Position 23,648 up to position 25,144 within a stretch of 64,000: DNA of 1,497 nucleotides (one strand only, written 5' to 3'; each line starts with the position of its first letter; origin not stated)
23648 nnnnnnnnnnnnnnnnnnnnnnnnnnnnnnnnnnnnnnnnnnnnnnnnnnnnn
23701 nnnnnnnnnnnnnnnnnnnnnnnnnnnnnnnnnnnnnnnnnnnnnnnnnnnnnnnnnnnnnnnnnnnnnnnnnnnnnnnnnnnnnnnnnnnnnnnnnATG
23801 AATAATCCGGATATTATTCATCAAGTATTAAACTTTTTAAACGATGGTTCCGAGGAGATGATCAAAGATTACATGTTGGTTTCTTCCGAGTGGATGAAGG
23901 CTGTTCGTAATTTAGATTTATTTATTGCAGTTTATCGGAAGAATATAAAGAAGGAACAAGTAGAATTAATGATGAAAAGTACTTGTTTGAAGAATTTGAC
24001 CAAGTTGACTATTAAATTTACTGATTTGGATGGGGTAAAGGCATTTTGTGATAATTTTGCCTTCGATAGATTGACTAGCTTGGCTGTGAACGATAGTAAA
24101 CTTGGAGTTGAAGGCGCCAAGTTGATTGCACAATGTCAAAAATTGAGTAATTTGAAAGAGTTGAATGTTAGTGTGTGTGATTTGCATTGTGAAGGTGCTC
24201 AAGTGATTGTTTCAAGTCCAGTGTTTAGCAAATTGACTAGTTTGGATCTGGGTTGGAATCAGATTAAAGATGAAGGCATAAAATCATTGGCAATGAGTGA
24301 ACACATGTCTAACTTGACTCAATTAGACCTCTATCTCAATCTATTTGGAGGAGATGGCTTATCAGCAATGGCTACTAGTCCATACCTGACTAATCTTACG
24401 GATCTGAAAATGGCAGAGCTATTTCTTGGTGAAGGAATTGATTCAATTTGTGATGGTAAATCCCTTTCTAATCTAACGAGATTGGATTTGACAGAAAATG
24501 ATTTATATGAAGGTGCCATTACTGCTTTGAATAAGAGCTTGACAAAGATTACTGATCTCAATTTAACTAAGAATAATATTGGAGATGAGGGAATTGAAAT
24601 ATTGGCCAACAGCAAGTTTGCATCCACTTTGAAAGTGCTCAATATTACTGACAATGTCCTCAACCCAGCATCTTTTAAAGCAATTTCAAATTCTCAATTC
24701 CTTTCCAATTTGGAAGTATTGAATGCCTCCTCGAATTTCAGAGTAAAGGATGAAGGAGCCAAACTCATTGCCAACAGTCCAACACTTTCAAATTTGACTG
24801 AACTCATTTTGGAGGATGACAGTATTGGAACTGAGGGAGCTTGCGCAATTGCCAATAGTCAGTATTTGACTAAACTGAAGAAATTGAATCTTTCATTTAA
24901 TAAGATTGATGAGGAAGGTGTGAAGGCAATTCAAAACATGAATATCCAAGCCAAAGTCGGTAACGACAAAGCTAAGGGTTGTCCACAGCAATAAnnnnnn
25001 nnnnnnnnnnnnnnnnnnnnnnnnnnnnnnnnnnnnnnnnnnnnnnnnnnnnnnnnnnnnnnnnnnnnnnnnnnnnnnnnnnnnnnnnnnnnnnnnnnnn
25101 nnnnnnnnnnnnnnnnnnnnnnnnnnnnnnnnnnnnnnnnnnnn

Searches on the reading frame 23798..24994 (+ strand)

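Call 60: search_protein_families(library=pfam, proteins=[window:23798-24994:+], max_evalue=0.00001)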
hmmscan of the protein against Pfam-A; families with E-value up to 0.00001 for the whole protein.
window:23798-24994:+ (398 aa): 3 families
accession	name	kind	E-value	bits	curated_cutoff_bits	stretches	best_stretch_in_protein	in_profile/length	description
PF13516.12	LRR_6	-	1.1e-27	94.2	23.4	1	145-165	4-24/24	Leucine Rich repeat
PF00560.39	LRR_1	-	5.6e-10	37.8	20.6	0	359-381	1-23/23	Leucine Rich Repeat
PF12799.13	LRR_4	-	2e-07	31.5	27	0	145-179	2-31/44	Leucine Rich repeats (2 copies)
